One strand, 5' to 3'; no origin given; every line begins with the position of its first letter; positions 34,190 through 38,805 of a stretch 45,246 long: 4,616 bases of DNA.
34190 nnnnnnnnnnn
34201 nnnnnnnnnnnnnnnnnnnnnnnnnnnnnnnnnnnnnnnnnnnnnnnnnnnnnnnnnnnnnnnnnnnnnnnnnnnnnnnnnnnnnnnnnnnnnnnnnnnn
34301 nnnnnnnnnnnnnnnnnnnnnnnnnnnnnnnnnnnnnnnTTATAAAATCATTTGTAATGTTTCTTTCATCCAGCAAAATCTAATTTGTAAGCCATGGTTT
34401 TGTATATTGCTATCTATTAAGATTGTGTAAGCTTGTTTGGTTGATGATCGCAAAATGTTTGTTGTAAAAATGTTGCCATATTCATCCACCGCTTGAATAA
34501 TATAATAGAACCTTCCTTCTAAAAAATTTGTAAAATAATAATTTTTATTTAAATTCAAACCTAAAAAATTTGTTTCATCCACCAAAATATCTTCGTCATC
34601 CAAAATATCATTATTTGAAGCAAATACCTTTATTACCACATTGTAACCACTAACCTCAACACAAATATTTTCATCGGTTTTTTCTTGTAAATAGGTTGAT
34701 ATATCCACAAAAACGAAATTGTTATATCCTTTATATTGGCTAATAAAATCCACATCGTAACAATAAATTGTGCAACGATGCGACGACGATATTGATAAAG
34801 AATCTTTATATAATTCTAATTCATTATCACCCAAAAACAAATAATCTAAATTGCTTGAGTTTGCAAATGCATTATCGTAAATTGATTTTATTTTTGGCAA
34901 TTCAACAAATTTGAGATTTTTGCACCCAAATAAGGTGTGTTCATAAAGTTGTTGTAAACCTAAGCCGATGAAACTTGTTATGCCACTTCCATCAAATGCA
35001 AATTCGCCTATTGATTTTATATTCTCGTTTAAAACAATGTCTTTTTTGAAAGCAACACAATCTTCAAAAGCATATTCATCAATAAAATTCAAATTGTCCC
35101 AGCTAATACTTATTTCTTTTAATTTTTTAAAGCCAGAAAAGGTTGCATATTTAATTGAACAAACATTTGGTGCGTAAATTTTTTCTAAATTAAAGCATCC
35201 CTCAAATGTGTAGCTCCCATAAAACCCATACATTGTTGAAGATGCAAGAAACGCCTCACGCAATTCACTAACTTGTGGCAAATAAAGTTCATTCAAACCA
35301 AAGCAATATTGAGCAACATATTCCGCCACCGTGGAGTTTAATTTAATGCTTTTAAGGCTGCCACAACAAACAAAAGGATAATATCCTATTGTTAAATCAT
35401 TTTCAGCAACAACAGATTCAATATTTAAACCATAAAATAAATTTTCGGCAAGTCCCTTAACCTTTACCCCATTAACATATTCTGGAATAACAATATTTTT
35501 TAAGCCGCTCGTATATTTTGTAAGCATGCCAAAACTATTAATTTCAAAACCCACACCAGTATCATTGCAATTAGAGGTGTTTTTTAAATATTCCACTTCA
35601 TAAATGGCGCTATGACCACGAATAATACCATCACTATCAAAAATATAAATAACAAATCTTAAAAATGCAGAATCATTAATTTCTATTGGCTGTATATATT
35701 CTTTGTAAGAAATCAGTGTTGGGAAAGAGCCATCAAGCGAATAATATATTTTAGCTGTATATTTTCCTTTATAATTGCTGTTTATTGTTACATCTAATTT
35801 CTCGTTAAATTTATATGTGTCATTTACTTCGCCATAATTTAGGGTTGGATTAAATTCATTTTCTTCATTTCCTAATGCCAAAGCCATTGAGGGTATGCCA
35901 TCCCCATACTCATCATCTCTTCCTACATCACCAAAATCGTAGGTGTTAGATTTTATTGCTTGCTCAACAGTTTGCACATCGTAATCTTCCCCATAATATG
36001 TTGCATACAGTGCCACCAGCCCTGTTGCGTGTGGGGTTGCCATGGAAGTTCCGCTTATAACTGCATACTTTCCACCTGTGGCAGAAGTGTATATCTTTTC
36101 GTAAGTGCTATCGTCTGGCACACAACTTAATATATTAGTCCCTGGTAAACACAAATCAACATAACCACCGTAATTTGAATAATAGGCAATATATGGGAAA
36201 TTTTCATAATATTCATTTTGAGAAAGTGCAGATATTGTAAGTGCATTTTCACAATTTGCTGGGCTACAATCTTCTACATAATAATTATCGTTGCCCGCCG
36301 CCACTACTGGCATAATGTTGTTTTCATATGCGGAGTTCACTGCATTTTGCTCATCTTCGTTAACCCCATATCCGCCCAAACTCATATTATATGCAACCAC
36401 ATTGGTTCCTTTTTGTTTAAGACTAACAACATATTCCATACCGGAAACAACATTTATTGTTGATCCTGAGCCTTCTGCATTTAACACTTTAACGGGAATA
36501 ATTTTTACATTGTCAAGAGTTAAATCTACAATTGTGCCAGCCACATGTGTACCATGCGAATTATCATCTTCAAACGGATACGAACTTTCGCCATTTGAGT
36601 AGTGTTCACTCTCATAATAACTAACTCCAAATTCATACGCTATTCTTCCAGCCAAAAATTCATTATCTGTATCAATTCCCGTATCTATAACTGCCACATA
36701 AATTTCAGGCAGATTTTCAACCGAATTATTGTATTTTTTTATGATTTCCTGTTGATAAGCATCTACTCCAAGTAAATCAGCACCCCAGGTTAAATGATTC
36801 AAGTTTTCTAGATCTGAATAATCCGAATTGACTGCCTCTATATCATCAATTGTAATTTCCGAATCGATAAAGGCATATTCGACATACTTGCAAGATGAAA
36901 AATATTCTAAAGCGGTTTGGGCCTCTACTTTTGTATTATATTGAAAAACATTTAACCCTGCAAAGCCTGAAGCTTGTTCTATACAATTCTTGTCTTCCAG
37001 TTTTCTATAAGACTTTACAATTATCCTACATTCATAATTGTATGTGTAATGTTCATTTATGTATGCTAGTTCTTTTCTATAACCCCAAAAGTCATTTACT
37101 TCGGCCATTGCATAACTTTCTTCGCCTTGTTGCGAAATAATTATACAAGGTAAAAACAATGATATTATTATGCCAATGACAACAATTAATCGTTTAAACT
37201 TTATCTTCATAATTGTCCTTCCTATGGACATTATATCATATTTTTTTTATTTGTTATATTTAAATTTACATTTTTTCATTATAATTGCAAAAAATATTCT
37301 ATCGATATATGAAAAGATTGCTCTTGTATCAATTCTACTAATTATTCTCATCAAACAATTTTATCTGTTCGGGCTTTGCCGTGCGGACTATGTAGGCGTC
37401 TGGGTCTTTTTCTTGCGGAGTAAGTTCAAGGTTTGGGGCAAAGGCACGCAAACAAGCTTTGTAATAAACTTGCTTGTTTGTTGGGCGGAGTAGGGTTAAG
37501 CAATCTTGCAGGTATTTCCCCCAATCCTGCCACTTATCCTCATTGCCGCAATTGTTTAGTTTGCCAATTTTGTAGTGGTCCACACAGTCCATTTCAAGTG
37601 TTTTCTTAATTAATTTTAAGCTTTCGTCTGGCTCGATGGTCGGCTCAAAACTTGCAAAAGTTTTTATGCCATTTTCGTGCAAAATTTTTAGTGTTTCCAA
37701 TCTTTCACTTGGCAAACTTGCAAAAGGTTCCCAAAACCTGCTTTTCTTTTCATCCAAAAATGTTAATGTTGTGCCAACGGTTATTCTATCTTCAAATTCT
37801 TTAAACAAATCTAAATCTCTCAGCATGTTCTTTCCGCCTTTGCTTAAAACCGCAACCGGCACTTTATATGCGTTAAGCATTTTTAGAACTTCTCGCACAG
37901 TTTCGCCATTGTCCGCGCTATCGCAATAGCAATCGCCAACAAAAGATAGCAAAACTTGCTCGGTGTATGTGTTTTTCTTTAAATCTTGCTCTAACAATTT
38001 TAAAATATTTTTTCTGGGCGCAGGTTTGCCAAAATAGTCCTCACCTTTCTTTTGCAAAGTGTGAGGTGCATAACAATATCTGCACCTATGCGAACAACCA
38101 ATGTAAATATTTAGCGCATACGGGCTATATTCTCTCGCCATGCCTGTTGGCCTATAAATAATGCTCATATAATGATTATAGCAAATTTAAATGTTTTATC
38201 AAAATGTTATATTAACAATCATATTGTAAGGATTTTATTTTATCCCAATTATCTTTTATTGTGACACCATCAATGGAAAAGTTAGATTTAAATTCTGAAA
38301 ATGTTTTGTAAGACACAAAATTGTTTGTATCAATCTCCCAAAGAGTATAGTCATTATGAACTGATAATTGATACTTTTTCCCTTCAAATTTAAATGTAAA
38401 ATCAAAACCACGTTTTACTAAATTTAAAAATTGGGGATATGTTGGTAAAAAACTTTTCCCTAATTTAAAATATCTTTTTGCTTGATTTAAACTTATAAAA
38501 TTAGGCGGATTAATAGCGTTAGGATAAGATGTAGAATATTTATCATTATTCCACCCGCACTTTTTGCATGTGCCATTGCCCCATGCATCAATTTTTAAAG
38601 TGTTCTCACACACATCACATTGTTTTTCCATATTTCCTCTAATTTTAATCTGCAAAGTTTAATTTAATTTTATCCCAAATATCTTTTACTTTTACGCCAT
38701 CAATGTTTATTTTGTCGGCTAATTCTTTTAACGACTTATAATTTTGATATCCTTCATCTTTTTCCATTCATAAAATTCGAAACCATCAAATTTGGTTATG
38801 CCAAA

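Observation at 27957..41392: Island splits tRNA-Leu(CAA) inside the anticodon loop and carries its own intact replacement tRNA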

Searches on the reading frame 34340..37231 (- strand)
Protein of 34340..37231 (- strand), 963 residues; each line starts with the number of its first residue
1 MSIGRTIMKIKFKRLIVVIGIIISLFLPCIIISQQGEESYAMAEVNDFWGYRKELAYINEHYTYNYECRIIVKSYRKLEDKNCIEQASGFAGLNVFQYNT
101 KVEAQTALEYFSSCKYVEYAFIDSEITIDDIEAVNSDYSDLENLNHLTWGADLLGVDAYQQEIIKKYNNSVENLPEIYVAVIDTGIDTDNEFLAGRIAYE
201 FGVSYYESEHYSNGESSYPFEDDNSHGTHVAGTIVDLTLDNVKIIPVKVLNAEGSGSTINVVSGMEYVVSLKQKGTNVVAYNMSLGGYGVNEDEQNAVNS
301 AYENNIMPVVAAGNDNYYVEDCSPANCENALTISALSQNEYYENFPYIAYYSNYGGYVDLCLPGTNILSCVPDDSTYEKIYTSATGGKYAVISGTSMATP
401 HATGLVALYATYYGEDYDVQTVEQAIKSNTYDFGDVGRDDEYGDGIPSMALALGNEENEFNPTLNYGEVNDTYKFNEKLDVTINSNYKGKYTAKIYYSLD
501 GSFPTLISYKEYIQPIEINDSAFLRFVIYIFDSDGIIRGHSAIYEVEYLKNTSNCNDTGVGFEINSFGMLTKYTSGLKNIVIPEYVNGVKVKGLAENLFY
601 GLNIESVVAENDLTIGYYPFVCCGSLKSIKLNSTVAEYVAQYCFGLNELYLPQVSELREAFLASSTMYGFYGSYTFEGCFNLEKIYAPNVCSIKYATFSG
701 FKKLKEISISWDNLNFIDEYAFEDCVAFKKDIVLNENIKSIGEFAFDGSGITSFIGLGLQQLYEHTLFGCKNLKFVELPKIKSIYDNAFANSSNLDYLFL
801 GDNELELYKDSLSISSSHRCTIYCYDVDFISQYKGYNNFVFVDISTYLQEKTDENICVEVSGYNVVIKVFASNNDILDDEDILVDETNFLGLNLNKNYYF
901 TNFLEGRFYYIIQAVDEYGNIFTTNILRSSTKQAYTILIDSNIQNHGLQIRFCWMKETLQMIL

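Call 6: search_protein_families(library=pfam, proteins=[window:34340-37231:-], max_evalue=0.01)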
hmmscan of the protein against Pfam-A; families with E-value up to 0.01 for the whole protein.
window:34340-37231:- (963 aa): 5 families
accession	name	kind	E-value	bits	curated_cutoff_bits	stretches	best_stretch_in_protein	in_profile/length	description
PF00082.27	Peptidase_S8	-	1.3e-39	136.7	21.8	1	177-445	4-288/288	Subtilase family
PF13306.12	LRR_5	-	3e-23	82.6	27.7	2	672-795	4-126/127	BspA type Leucine rich repeat region (6 copies)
PF13290.12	CHB_HEX_C_1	-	6.5e-08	32.9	22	1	475-528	6-55/67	Chitobiase/beta-hexosaminidase C-terminal domain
PF13855.12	LRR_8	-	2.6e-06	27.5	27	0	781-807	13-39/61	Leucine rich repeat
PF13287.12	Fn3_assoc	-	2.5e-05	24.7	23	1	492-528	9-44/59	Fn3 associated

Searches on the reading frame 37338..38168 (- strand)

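Call 6: search_protein_families(library=pfam, proteins=[window:37338-38168:-], max_evalue=0.01)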
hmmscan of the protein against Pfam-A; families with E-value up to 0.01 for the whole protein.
window:37338-38168:- (276 aa): 2 families
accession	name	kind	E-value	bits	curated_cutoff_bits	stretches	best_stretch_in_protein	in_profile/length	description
PF04055.27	Radical_SAM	-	1.7e-11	45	29.5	1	20-192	2-164/166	Radical SAM superfamily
PF13353.11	Fer4_12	-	0.00065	20.4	22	1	24-67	14-52/137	4Fe-4S single cluster domain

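Call 68: search_protein_families(library=phrogs, proteins=[window:37338-38168:-], max_evalue=0.001)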
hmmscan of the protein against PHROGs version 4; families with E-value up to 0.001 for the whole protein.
window:37338-38168:- (276 aa): 1 family
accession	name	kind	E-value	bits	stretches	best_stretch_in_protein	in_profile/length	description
phrog_13321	-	unknown function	1.7e-31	110.5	1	13-197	40-228/307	-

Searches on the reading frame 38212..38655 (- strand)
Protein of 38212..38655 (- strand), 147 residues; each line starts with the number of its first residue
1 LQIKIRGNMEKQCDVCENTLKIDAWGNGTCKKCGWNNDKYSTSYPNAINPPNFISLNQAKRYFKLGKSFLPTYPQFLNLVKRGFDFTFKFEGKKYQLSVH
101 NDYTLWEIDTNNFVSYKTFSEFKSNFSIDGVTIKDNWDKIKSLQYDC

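Call 6: search_protein_families(library=pfam, proteins=[window:38212-38655:-], max_evalue=0.01)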
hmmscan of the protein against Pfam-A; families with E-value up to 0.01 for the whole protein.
window:38212-38655:- (147 aa): 1 family
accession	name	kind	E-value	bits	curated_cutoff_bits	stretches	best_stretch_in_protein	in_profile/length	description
PF14206.11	Cys_rich_CPCC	-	4.1e-07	30.1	24.5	1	12-64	2-55/75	Cysteine-rich CPCC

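Call 68: search_protein_families(library=phrogs, proteins=[window:38212-38655:-], max_evalue=0.001)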
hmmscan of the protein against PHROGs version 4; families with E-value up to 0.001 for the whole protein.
window:38212-38655:- (147 aa): 2 families
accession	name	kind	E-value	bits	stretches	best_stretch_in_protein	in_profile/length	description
phrog_3711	-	unknown function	5.3e-09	37.1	1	73-144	3-76/77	-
phrog_6332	-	unknown function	5.5e-06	27.2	1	6-68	3-58/60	-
